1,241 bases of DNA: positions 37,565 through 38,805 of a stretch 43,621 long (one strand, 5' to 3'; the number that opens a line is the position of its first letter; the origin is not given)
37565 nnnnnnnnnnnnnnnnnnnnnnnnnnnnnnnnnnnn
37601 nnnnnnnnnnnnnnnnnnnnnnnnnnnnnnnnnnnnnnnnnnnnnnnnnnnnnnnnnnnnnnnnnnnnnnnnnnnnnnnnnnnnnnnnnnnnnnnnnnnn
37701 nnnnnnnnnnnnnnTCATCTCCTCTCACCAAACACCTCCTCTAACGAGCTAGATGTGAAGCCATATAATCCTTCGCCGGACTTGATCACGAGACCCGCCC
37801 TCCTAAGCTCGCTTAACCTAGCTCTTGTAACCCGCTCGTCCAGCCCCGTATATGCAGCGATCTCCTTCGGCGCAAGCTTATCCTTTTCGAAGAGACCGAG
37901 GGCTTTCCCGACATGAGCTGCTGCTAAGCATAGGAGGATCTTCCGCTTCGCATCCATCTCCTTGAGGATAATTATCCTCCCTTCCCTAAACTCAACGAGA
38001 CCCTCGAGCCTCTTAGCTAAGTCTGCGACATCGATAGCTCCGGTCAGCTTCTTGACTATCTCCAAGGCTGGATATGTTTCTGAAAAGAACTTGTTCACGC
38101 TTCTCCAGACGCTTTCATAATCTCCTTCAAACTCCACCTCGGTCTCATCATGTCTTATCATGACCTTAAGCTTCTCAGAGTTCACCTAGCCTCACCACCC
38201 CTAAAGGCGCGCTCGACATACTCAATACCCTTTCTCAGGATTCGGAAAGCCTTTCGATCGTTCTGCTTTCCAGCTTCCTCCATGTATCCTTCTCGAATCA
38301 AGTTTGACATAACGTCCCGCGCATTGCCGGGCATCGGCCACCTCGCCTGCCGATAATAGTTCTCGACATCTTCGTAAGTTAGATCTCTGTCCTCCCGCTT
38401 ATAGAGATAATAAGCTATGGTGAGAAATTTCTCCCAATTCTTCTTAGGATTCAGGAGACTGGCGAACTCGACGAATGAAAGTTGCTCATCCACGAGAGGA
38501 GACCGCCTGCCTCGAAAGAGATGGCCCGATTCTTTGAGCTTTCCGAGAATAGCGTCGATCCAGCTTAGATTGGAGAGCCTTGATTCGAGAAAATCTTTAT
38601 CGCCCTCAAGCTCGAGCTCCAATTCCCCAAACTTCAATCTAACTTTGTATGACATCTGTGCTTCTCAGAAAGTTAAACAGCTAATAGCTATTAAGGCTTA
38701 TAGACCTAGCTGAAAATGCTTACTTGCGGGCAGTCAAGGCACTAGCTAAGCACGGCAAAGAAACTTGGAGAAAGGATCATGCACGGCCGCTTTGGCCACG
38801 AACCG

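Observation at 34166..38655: Unassigned module: NurA-like/HerA-like pair without Mre11-Rad50, flanked by four paralogous beta-hairpin + winged-helix proteins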

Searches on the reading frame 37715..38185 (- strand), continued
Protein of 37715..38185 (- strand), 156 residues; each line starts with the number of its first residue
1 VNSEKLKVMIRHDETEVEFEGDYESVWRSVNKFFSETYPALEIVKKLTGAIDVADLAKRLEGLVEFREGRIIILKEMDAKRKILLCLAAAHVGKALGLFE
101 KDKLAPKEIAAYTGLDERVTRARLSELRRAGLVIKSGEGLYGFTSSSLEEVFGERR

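Call 61: search_protein_families(library=pfam, alignment_id=A4, max_evalue=0.01)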
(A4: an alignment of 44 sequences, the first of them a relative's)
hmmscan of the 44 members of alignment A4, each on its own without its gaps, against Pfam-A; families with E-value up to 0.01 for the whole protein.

A. member 1, P0268 (170 aa): 0 families

B. families by the number of members that match (of 44 scanned): 24 families
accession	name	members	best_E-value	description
PF25213.1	HVO_A0261_N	21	2.8e-05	HVO_A0261 N-terminal domain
PF25212.1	HVO_A0114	8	7.4e-06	HVO_A0114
PF13338.12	AbiEi_4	7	5.5e-06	Transcriptional regulator, AbiEi antitoxin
PF12802.13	MarR_2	7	2.3e-05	MarR family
PF14338.12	Mrr_N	7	2.3e-05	Mrr N-terminal domain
PF13545.12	HTH_Crp_2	5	0.00063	Crp-like helix-turn-helix domain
PF13412.12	HTH_24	4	0.00046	Winged helix-turn-helix DNA-binding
PF01047.28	MarR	3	0.0021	MarR family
PF13730.12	HTH_36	3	0.0025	Helix-turn-helix domain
PF09339.16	HTH_IclR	2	1.9e-05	IclR helix-turn-helix domain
PF01978.25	TrmB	2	8e-05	Sugar-specific transcriptional regulator TrmB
PF08220.18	HTH_DeoR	2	0.0003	DeoR-like helix-turn-helix domain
PF05732.17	RepL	2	0.0012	Firmicute plasmid replication protein (RepL)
PF01325.25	Fe_dep_repress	2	0.002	Iron dependent repressor, N-terminal DNA binding domain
PF12840.13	HTH_20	1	5.7e-05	Helix-turn-helix domain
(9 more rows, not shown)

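Call 66: search_protein_families(library=pfam, proteins=[P0265, P0295, P0301, P0397, P0279, P0380, P0344, P0392, P0401], max_evalue=0.01)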
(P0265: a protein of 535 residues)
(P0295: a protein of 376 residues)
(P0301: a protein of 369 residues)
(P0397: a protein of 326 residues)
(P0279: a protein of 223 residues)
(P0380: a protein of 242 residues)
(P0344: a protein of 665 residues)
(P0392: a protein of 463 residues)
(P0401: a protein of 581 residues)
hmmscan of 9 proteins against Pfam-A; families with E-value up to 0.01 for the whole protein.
P0265 (535 aa): 5 families
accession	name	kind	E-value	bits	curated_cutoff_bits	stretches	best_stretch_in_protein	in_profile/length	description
PF00069.31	Pkinase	-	1.5e-38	133.2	31.7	1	15-266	1-254/263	Protein kinase domain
PF07714.23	PK_Tyr_Ser-Thr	-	1.5e-24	87.2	23.1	1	16-213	2-204/258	Protein tyrosine and serine/threonine kinase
PF25213.1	HVO_A0261_N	-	2.2e-06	27.9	35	1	369-397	39-67/86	HVO_A0261 N-terminal domain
PF14338.12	Mrr_N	-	0.005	17.4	29.5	0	375-398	59-82/87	Mrr N-terminal domain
PF03109.22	ABC1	-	0.0051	16.4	22.9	0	84-166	144-221/244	ABC1 atypical kinase-like domain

P0295 (376 aa): 0 families

P0301 (369 aa): 0 families

P0397 (326 aa): 4 families
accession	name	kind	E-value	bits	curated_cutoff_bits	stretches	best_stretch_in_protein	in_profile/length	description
PF04343.18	DUF488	-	2.1e-26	93.4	22.2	1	197-315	2-120/121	Domain of unknown function DUF488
PF22751.1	DUF488-N3a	-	1.2e-08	35.7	27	1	259-319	54-117/118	Active DUF488-N3 subclade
PF22752.1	DUF488-N3i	-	0.00063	20.7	27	1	260-318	55-113/131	Inactive DUF488-N3 subclade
PF12802.13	MarR_2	-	0.0083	16.7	27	0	104-141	19-55/61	MarR family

P0279 (223 aa): 7 families
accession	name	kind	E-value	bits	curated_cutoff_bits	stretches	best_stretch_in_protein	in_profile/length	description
PF13412.12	HTH_24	-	1.4e-05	25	21.9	1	161-197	12-48/48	Winged helix-turn-helix DNA-binding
PF01047.28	MarR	-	2.9e-05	24.3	24.6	1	161-200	12-51/59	MarR family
PF12802.13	MarR_2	-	0.00093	19.8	27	1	165-200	18-55/61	MarR family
PF01726.22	LexA_DNA_bind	-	0.0015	18.7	23.7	1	165-199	26-59/65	LexA DNA binding domain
PF01978.25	TrmB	-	0.0051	17.1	25.6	1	165-201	21-57/68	Sugar-specific transcriptional regulator TrmB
PF13545.12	HTH_Crp_2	-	0.0078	16.6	27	0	148-216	8-69/70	Crp-like helix-turn-helix domain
PF09339.16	HTH_IclR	-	0.0078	16.4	22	0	163-198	15-50/52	IclR helix-turn-helix domain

P0380 (242 aa): 0 families

P0344 (665 aa): 60 families (the best 25 are shown)
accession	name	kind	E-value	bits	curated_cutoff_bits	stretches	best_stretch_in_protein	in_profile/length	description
PF13384.12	HTH_23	-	1.1e-42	143.2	24.6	4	444-480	10-46/50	Homeodomain-like domain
PF13412.12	HTH_24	-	3.6e-27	94.1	21.9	2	393-422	16-45/48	Winged helix-turn-helix DNA-binding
PF08281.18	Sigma70_r4_2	-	1.4e-26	92.3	25.7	2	606-645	13-53/54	Sigma-70, region 4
PF13551.12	HTH_29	-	6.3e-26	90.7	28.1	1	447-486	7-51/64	Winged helix-turn helix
PF01978.25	TrmB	-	1.8e-25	89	25.6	0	116-151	16-51/68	Sugar-specific transcriptional regulator TrmB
PF13545.12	HTH_Crp_2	-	4.8e-22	78.1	27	0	21-62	27-68/70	Crp-like helix-turn-helix domain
PF12802.13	MarR_2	-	1.3e-20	73.7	27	1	60-95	11-48/61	MarR family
PF12840.13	HTH_20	-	5.6e-20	71.5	27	1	60-95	10-46/51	Helix-turn-helix domain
PF14493.12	HTH_40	-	1.8e-19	70.2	27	1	176-218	6-48/89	Helix-turn-helix domain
PF13518.12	HTH_28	-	4.8e-19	68.6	25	1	448-482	9-46/52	Helix-turn-helix domain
PF24409.1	wHTH-PRTase_assc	-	1.1e-18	67.4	27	0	333-372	3-43/83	wHTH-PRTase associated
PF02082.26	Rrf2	-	1.2e-17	64.8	30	0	66-96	22-52/132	Iron-dependent Transcriptional regulator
PF08279.18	HTH_11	-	2.7e-17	62.8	25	1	59-100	8-48/55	HTH domain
PF09339.16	HTH_IclR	-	4.2e-16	58.9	22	1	181-210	17-46/52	IclR helix-turn-helix domain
PF01726.22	LexA_DNA_bind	-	1.4e-15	57.2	23.7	0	69-96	27-55/65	LexA DNA binding domain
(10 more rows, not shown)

P0392 (463 aa): 55 families (the best 25 are shown)
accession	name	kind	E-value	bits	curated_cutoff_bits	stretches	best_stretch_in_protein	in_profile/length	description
PF13412.12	HTH_24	-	4.2e-28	97.1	21.9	4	302-334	16-48/48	Winged helix-turn-helix DNA-binding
PF08281.18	Sigma70_r4_2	-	3.8e-24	84.5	25.7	4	293-330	16-53/54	Sigma-70, region 4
PF12802.13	MarR_2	-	6.1e-23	81.2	27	3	296-334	11-51/61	MarR family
PF12840.13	HTH_20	-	3e-21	75.6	27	2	408-442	14-48/51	Helix-turn-helix domain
PF05443.17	ROS_MUCR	-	4.2e-18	66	25.4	1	15-83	53-122/123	ROS/MUCR transcriptional regulator protein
PF08279.18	HTH_11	-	1.5e-17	63.7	25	0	352-386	12-46/55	HTH domain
PF13384.12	HTH_23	-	1.5e-16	60.1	24.6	1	293-332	7-46/50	Homeodomain-like domain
PF09339.16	HTH_IclR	-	4.3e-16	58.9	22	1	295-334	10-49/52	IclR helix-turn-helix domain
PF01726.22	LexA_DNA_bind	-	9.7e-16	57.8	23.7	2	305-341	27-64/65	LexA DNA binding domain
PF01022.26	HTH_5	-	1.1e-15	57.6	22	0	296-334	8-46/47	Bacterial regulatory protein, arsR family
PF13404.12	HTH_AsnC-type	-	7.7e-15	54.9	27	2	359-380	21-42/42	AsnC-type helix-turn-helix domain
PF13518.12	HTH_28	-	1.3e-13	51.2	25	1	409-442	9-45/52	Helix-turn-helix domain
PF14493.12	HTH_40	-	2.3e-12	47.5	27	0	296-331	5-40/89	Helix-turn-helix domain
PF13556.12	HTH_30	-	2.6e-12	46.8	27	1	138-178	3-43/59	PucR C-terminal helix-turn-helix domain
PF22451.2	NirdL-like_HTH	-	2.7e-12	46.5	27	0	416-441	20-45/47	Siroheme decarboxylase NirDL-like HTH domain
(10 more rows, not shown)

P0401 (581 aa): 80 families (the best 25 are shown)
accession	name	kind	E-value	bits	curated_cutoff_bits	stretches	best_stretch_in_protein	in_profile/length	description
PF08279.18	HTH_11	-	2.7e-54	181.3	25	8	456-507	2-54/55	HTH domain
PF13412.12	HTH_24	-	6e-52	173.4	21.9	7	527-565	7-45/48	Winged helix-turn-helix DNA-binding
PF12802.13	MarR_2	-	1.2e-42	144.3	27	4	529-571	11-54/61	MarR family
PF25213.1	HVO_A0261_N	-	1.7e-41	140.4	35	4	34-79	15-59/86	HVO_A0261 N-terminal domain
PF02082.26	Rrf2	-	2.1e-37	128.7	30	4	462-509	17-64/132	Iron-dependent Transcriptional regulator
PF24034.1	DUF7343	-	3e-36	123.5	27.6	5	528-570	8-51/62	Domain of unknown function (DUF7343)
PF08280.17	HTH_Mga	-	6.2e-35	119.4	23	4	454-493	5-44/59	M protein trans-acting positive regulator (MGA) HTH domain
PF01978.25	TrmB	-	5.3e-34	116.3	25.6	5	530-579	16-64/68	Sugar-specific transcriptional regulator TrmB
PF01047.28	MarR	-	1.3e-33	115.1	24.6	3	527-569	7-49/59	MarR family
PF13545.12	HTH_Crp_2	-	3.5e-26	91.4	27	1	45-78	23-56/70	Crp-like helix-turn-helix domain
PF17782.7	DprA_WH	-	3.5e-26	91.4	22.9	0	526-572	15-60/61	DprA winged helix domain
PF13404.12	HTH_AsnC-type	-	2.9e-25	88.3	27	1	460-486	9-35/42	AsnC-type helix-turn-helix domain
PF09339.16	HTH_IclR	-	1.5e-24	85.9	22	3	528-570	8-51/52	IclR helix-turn-helix domain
PF01022.26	HTH_5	-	1.1e-23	83.3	22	3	527-565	6-43/47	Bacterial regulatory protein, arsR family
PF00392.27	GntR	-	1.4e-23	82.7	27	0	538-572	24-59/64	Bacterial regulatory proteins, gntR family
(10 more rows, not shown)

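Call 90: fold_search(model_id=the predicted structure, library=viral)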
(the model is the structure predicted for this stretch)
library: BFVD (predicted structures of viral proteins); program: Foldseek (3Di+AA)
matches with E <= 10: 1178; with E <= 0.001: 2
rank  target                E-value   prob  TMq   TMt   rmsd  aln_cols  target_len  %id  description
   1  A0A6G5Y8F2            1.0e-04  1.00  0.31  0.17  17.3       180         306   12  (no name in the UniProt tables at hand)
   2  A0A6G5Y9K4            5.6e-04  1.00  0.30  0.20  18.8       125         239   14  (no name in the UniProt tables at hand)
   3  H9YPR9                2.0e-03  1.00  0.37  0.69   3.3        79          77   20  (no name in the UniProt tables at hand)
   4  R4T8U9                3.0e-03  0.91  0.29  0.19  16.0       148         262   14  Uncharacterized protein [Haloarcula hispanica tailed virus 1]
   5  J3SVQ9                3.9e-03  1.00  0.39  0.09  11.7       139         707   19  Uncharacterized protein [Caulobacter phage phiCbK]
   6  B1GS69                4.3e-03  0.91  0.27  0.27  15.8       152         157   18  Hypothetical phage protein [Salmonella phage Vi II-E1]
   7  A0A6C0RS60            5.2e-03  0.97  0.38  0.31  12.6       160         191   13  (no name in the UniProt tables at hand)
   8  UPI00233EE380         5.5e-03  0.93  0.29  0.29  14.7       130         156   18  (no name look-up for this kind of identifier)
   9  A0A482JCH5            5.9e-03  0.99  0.30  0.40   7.1       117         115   17  Helix-turn-helix DNA binding domain protein [Mycobacterium phage Pinnie]
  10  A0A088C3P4            5.9e-03  0.97  0.32  0.22  15.1       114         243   13  (no name in the UniProt tables at hand)
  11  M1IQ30                8.5e-03  0.99  0.34  0.40   9.2        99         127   21  Uncharacterized protein [Bacillus phage Curly]
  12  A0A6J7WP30            1.1e-02  1.00  0.35  0.09   6.1        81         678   21  AAA domain containing protein [uncultured Caudovirales phage]
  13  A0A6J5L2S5            1.1e-02  0.99  0.30  0.39   6.6        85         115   14  Uncharacterized protein [uncultured Caudovirales phage]
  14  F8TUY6                1.1e-02  0.97  0.32  0.46  16.3       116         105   16  (no name in the UniProt tables at hand)
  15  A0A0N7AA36            1.3e-02  1.00  0.36  0.42   2.9        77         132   19  (no name in the UniProt tables at hand)
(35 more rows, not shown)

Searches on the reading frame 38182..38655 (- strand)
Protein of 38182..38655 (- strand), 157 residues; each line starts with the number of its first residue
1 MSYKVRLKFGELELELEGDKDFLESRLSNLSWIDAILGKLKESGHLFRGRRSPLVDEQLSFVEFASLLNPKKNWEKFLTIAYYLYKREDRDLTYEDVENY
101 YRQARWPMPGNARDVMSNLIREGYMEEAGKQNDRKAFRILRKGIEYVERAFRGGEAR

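Call 3: search_protein_families(library=pfam, proteins=[window:38182-38655:-], max_evalue=1)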
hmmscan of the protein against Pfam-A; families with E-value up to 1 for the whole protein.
window:38182-38655:- (157 aa): 0 families

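Call 4: search_protein_families(library=padloc, proteins=[window:38182-38655:-], max_evalue=1)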
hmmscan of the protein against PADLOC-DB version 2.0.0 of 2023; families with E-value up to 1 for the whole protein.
window:38182-38655:- (157 aa): 0 families

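Call 13: search_protein_families(library=ncbifam, proteins=[window:38182-38655:-], max_evalue=1)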
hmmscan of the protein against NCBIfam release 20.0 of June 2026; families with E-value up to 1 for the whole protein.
window:38182-38655:- (157 aa): 0 families
